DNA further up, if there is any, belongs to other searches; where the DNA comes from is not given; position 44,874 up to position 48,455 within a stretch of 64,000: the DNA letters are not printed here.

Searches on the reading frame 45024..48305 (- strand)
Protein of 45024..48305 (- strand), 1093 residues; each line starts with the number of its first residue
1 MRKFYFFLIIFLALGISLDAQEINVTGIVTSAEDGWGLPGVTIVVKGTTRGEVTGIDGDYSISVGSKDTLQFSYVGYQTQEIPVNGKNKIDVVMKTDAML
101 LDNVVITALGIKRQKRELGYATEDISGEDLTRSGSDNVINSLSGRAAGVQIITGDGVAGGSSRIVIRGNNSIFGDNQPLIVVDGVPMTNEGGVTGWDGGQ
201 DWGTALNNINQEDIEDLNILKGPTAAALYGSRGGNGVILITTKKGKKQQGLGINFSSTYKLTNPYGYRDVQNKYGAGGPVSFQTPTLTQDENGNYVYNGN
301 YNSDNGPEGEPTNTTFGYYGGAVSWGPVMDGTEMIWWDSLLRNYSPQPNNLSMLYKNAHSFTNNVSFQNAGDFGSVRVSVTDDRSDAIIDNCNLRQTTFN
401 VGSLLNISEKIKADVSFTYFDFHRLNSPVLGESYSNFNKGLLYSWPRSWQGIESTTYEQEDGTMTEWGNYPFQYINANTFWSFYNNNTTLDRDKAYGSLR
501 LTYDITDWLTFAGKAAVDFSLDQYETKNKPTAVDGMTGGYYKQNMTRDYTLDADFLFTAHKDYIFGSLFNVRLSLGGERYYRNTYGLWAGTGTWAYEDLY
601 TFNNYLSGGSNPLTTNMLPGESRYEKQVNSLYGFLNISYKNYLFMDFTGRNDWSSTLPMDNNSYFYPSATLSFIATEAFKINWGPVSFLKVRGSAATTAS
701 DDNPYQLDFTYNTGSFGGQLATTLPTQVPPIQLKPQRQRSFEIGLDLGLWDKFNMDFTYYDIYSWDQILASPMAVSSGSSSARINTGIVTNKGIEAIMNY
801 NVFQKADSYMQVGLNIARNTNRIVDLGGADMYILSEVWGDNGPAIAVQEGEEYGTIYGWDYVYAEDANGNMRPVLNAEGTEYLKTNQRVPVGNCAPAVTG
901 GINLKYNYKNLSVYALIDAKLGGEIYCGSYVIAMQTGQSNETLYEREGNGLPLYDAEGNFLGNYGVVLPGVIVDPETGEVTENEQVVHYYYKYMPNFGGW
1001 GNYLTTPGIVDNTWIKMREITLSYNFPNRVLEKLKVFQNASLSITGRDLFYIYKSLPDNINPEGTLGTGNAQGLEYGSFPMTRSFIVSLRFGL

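Call 11: search_protein_families(library=pfam, proteins=[window:45024-48305:-])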
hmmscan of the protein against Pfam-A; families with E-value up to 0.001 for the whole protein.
window:45024-48305:- (1093 aa): 3 families
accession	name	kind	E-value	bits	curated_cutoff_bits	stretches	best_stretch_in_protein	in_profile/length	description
PF13715.12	CarbopepD_reg_2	-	1.8e-17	63.6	32.2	1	25-106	1-88/88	CarboxypepD_reg-like domain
PF07715.20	Plug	-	3.9e-17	63.1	23.9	1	115-237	2-107/107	TonB-dependent Receptor Plug Domain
PF00593.30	TonB_dep_Rec_b-barrel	-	4.6e-13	50.3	27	1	456-810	38-338/436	TonB dependent receptor-like, beta-barrel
